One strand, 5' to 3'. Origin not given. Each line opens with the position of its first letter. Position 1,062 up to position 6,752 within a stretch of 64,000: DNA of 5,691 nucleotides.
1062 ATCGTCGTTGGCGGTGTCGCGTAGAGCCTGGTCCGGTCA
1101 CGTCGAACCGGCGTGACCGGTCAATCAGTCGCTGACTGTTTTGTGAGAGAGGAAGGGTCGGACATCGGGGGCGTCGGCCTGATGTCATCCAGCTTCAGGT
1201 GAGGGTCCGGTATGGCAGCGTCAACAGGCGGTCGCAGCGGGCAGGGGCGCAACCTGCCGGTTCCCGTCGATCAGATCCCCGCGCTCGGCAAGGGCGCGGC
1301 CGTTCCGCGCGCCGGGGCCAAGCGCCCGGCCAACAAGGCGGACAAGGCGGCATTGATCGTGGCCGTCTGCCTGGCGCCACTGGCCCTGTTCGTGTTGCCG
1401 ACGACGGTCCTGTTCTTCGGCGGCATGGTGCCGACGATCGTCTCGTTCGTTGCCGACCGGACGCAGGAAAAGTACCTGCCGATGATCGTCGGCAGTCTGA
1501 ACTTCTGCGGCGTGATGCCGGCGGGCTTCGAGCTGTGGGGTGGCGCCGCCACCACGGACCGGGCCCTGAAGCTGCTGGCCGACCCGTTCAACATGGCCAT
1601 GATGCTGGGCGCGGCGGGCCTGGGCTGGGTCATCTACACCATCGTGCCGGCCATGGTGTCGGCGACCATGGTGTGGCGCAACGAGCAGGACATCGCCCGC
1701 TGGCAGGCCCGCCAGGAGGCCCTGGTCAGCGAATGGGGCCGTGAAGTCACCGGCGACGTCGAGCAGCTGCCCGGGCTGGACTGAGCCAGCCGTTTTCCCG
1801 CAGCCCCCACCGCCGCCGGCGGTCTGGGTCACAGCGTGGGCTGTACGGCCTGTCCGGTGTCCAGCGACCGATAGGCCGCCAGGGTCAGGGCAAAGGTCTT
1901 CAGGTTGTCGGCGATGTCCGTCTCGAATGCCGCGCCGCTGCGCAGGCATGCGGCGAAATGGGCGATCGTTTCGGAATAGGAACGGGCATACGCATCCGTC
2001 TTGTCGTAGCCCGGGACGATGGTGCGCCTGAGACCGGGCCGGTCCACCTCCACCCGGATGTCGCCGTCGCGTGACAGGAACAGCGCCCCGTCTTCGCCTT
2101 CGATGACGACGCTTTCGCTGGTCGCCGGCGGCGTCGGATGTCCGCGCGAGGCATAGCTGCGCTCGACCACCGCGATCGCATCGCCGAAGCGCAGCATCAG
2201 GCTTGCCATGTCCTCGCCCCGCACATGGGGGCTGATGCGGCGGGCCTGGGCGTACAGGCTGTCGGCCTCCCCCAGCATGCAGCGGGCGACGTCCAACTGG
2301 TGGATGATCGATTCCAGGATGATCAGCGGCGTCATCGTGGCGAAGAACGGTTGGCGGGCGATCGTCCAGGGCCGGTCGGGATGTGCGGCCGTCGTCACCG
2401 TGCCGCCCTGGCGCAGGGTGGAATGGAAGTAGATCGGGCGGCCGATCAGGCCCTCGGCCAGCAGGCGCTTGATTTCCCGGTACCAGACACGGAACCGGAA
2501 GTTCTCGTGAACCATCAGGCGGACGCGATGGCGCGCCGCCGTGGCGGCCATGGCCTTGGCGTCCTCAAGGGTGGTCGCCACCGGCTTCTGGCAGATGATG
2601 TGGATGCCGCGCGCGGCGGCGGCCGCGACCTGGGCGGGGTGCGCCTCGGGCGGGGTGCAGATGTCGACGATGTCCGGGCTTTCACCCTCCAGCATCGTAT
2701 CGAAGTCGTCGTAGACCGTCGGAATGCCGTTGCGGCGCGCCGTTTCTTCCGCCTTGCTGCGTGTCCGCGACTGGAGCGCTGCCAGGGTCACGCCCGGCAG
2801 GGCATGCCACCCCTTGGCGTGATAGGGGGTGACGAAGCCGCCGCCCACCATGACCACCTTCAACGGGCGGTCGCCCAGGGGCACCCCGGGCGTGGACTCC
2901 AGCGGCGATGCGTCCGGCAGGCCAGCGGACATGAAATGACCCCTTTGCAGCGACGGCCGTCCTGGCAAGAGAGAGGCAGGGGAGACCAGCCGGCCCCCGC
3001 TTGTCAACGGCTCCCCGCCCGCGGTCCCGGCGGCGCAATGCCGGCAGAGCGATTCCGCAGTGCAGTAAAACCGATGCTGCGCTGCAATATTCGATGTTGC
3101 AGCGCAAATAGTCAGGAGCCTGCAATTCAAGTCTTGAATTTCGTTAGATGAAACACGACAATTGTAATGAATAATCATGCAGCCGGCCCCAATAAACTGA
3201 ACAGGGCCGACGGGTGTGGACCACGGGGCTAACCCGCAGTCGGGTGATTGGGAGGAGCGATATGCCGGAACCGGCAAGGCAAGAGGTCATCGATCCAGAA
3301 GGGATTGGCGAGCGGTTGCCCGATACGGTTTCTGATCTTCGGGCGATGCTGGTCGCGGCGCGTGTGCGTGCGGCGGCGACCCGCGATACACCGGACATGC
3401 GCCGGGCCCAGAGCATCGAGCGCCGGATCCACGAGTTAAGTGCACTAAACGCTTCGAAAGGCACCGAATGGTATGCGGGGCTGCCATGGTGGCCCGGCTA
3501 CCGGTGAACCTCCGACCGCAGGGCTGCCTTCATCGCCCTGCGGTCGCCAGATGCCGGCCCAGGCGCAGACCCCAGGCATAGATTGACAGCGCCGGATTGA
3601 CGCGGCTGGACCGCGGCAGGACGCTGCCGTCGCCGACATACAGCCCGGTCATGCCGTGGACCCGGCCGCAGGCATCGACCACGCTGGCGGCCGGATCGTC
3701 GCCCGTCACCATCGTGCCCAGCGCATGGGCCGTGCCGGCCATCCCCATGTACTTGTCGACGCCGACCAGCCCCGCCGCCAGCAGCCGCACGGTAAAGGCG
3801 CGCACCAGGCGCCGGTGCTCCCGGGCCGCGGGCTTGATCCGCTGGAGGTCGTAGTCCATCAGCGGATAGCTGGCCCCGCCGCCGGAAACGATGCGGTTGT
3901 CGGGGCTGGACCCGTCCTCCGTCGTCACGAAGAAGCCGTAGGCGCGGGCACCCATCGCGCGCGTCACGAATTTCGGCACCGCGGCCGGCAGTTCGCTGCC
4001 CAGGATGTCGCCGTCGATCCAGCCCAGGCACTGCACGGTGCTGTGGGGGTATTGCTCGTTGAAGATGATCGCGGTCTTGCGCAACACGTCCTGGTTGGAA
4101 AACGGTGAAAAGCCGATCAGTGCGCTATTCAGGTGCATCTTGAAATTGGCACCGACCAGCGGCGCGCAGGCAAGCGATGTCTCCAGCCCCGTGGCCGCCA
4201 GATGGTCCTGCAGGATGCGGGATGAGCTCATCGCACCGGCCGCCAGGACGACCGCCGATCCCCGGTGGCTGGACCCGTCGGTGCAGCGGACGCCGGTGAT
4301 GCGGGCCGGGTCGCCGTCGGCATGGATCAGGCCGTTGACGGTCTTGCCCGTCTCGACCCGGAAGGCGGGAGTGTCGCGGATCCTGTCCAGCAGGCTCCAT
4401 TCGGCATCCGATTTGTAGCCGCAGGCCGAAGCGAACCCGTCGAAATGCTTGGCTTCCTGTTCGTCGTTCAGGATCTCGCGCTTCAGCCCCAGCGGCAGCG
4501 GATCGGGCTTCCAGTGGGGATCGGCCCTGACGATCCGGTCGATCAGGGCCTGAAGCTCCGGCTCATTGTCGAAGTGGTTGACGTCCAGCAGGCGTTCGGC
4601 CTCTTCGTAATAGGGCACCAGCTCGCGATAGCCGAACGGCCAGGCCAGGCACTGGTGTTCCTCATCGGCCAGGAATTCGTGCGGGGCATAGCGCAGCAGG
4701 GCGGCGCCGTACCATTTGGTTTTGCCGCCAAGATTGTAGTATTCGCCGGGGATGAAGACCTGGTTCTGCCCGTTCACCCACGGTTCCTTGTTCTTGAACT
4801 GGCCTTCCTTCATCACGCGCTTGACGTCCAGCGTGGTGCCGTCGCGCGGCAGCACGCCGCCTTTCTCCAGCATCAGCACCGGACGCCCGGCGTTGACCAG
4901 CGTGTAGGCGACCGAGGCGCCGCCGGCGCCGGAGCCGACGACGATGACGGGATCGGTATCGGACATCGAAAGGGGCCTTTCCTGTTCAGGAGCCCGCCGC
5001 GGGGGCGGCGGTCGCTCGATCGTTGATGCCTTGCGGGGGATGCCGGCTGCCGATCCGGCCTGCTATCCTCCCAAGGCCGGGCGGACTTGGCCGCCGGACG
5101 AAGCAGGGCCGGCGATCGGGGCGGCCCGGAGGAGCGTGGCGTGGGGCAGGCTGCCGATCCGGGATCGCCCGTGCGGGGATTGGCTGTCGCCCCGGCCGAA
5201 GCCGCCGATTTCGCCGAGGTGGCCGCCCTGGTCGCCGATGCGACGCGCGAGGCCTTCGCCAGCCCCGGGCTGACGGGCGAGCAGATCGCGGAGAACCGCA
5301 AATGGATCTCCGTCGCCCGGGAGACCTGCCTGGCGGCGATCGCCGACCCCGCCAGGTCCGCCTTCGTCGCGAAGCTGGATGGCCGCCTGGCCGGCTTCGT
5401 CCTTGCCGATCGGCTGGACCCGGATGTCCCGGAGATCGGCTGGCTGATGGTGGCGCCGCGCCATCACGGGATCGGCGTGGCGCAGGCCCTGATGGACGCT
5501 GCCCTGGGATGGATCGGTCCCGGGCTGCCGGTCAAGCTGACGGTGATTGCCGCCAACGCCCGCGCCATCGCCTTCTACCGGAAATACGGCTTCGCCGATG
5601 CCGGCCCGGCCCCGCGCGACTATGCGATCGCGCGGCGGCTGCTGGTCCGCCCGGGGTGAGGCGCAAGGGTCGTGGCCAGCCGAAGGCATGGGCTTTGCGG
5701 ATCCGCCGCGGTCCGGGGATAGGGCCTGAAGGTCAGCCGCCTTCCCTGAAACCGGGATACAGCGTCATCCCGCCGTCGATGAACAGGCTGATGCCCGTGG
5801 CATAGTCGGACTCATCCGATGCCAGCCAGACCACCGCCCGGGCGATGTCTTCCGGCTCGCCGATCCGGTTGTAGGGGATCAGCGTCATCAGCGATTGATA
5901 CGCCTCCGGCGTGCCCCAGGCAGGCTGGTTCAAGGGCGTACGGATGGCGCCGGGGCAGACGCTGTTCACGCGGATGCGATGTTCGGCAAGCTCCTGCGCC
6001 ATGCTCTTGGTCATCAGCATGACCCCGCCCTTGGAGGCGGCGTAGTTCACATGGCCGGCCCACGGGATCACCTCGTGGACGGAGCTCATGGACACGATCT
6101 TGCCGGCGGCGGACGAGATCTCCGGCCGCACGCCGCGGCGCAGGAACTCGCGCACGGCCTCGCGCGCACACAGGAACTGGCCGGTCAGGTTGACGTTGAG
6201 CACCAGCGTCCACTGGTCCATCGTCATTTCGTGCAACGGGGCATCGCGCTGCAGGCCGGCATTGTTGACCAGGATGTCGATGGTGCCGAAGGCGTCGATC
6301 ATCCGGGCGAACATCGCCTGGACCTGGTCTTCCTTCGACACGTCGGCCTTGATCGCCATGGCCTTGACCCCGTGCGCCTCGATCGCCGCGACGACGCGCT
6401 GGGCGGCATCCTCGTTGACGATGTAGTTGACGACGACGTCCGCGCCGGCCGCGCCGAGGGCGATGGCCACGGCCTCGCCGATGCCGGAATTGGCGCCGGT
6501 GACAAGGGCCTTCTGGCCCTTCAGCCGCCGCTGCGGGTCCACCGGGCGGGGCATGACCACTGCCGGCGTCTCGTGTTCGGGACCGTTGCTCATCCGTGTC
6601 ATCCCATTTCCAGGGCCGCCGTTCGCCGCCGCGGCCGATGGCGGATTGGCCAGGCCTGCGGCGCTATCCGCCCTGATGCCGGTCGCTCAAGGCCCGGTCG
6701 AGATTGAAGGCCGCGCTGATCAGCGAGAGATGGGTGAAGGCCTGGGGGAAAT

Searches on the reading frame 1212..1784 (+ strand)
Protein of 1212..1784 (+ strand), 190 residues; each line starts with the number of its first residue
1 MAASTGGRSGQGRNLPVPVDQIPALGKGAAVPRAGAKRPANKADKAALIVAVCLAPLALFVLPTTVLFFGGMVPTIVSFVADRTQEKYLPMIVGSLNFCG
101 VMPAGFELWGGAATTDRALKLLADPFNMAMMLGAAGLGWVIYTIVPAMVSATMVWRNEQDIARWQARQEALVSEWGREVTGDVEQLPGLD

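Call 8: search_protein_families(library=pfam, proteins=[window:1212-1784:+], max_evalue=0.001)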
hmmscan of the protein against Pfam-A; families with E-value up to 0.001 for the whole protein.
window:1212-1784:+ (190 aa): 0 families

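Call 22: find_encoding_contigs(protein=window:1212-1784:+, flank=10000, max_places=3)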
Protein window:1212-1784:+ (190 aa): 5 contigs read that carry it; 3 places shown.
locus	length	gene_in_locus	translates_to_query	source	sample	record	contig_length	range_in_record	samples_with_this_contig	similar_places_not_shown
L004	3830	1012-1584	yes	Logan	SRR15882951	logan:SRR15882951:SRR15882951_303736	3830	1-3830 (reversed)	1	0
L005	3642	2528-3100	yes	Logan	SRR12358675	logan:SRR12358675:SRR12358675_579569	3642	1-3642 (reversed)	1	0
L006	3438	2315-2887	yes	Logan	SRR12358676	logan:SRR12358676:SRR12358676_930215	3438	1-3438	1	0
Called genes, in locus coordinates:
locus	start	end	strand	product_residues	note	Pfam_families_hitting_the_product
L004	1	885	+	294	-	?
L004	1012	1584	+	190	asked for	-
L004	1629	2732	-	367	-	PF01408:GFO_IDH_MocA, PF02894:GFO_IDH_MocA_C, PF22725:GFO_IDH_MocA_C3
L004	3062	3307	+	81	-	-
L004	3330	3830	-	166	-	?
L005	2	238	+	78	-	?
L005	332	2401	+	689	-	-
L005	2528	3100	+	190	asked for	-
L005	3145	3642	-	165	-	?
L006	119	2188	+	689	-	-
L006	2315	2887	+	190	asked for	-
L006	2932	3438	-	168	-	?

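Call 74: list_cluster_members(proteins=[window:1212-1784:+, window:56277-56831:+, window:11990-12958:+, window:15993-16847:+, window:16847-18055:+, window:20177-21739:+, window:24500-25360:-, window:5733-6602:-, window:56973-57920:-, window:58192-59634:+])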
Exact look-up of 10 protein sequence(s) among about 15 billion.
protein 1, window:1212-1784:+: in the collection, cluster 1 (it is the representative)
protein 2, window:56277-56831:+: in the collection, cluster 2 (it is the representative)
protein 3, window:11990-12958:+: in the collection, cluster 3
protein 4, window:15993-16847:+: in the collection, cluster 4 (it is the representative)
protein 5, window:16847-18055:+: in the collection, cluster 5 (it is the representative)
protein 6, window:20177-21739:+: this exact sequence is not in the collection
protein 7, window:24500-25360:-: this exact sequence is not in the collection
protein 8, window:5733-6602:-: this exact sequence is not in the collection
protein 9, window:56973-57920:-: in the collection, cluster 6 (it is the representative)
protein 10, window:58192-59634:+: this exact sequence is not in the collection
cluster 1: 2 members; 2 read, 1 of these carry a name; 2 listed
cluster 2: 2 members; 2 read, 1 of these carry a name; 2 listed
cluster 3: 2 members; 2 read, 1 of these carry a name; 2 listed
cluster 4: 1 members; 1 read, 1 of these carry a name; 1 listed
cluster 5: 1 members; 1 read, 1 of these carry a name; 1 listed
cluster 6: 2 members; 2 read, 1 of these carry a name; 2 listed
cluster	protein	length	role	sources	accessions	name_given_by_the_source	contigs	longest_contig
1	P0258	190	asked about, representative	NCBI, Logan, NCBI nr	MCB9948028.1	MAG: hypothetical protein H6842_09405 [Rhodospirillaceae bacterium] | hypothetical protein [Rhodospirillaceae bacterium]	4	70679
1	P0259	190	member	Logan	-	-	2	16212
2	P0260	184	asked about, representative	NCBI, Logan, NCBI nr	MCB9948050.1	MAG: peptidoglycan-binding protein [Rhodospirillaceae bacterium] | peptidoglycan-binding protein [Rhodospirillaceae bacterium]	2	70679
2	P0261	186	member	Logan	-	-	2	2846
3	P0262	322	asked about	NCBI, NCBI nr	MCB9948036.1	MAG: D-glycerate dehydrogenase [Rhodospirillaceae bacterium] | D-glycerate dehydrogenase [Rhodospirillaceae bacterium]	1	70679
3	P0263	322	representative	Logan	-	-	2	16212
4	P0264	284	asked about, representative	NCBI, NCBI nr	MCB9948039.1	MAG: choline ABC transporter permease subunit [Rhodospirillaceae bacterium] | choline ABC transporter permease subunit [Rhodospirillaceae bacterium]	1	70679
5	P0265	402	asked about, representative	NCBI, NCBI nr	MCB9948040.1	MAG: choline ABC transporter ATP-binding protein [Rhodospirillaceae bacterium] | choline ABC transporter ATP-binding protein [Rhodospirillaceae bacterium]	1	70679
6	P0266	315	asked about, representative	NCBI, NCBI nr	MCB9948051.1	MAG: LysR family transcriptional regulator [Rhodospirillaceae bacterium] | LysR family transcriptional regulator [Rhodospirillaceae bacterium]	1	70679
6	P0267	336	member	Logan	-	-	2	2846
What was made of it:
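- The window is from a fragmented MAG with a 70.7-kb contig (call 74). The assembly is fragmentary (call 74). MAG origin (call 74).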

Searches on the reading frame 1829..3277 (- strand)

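Call 8: search_protein_families(library=pfam, proteins=[window:1829-3277:-], max_evalue=0.001)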
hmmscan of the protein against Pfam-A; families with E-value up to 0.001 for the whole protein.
window:1829-3277:- (482 aa): 4 families
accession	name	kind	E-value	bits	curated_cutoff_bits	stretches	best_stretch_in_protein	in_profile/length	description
PF01408.29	GFO_IDH_MocA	-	4.1e-28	98.9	24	1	139-256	1-118/120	Oxidoreductase family, NAD-binding Rossmann fold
PF22725.1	GFO_IDH_MocA_C3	-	1.5e-15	57.8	27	1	266-399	1-123/124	GFO/IDH/MocA C-terminal domain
PF02894.22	GFO_IDH_MocA_C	-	6.4e-09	36.4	22.9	1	270-478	1-216/218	Oxidoreductase family, C-terminal alpha/beta domain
PF13380.12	CoA_binding_2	-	0.00038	21.3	22.8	0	188-253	45-104/116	CoA binding domain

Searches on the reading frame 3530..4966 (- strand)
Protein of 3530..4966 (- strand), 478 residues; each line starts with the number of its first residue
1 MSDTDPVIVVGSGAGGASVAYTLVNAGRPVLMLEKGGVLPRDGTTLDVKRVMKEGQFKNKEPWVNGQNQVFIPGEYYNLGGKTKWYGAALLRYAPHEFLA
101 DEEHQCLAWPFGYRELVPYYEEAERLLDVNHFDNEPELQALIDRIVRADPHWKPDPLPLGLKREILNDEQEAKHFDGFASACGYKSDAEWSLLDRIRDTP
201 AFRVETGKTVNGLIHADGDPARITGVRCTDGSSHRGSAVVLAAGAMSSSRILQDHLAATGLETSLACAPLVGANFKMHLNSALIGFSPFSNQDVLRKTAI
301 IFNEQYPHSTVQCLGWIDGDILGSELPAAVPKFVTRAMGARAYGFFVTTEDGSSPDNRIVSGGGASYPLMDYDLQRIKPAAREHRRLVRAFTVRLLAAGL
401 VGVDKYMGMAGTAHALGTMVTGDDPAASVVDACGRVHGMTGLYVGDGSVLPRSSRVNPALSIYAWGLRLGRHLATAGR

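Call 8: search_protein_families(library=pfam, proteins=[window:3530-4966:-], max_evalue=0.001)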
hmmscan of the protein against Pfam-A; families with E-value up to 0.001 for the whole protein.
window:3530-4966:- (478 aa): 7 families
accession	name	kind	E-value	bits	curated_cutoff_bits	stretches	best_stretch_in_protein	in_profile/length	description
PF05199.19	GMC_oxred_C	-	1.7e-15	58.3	24.6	1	409-466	68-139/139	GMC oxidoreductase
PF01266.30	DAO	-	1.3e-08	35.2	27.9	1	7-253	2-211/353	FAD dependent oxidoreductase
PF07992.20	Pyr_redox_2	-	7e-06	26.1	26.1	1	7-47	3-43/291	Pyridine nucleotide-disulphide oxidoreductase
PF00732.25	GMC_oxred_N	-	1.9e-05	25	23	1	79-279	27-217/218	GMC oxidoreductase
PF00890.30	FAD_binding_2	-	4.2e-05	23.3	20.4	0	7-38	2-33/414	FAD binding domain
PF13450.12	NAD_binding_8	-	0.00014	22.5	21.9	1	9-37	1-29/68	NAD(P)-binding Rossmann-like domain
PF01134.28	GIDA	-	0.00055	19.5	22.1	0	7-33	2-28/391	Glucose inhibited division protein A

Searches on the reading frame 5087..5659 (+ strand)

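Call 8: search_protein_families(library=pfam, proteins=[window:5087-5659:+], max_evalue=0.001)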
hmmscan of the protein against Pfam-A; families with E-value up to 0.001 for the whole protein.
window:5087-5659:+ (190 aa): 5 families
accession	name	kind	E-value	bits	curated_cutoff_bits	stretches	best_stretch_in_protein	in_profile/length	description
PF00583.31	Acetyltransf_1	-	2.1e-15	57.5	20.7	1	85-169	28-116/116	Acetyltransferase (GNAT) family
PF13508.13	Acetyltransf_7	-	1.7e-12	47.9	27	1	91-170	4-83/84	Acetyltransferase (GNAT) domain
PF13673.13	Acetyltransf_10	-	2e-10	41.2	23.6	1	63-174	6-112/128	Acetyltransferase (GNAT) domain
PF13302.13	Acetyltransf_3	-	6.4e-07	30.6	25.4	1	35-169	5-137/138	Acetyltransferase (GNAT) domain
PF13527.13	Acetyltransf_9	-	0.0007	20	25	0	115-170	73-125/127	Acetyltransferase (GNAT) domain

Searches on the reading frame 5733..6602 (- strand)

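Call 8: search_protein_families(library=pfam, proteins=[window:5733-6602:-], max_evalue=0.001)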
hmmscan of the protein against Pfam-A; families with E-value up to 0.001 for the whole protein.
window:5733-6602:- (289 aa): 3 families
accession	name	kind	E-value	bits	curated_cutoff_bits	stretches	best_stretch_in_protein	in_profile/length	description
PF13561.12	adh_short_C2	-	4.1e-66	223.4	27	1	36-280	1-236/236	Enoyl-(Acyl carrier protein) reductase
PF00106.31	adh_short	-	3.1e-57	193.7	26.6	1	31-227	2-189/195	short chain dehydrogenase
PF08659.16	KR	-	7.2e-16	59.1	22.6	1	33-190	4-152/180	KR domain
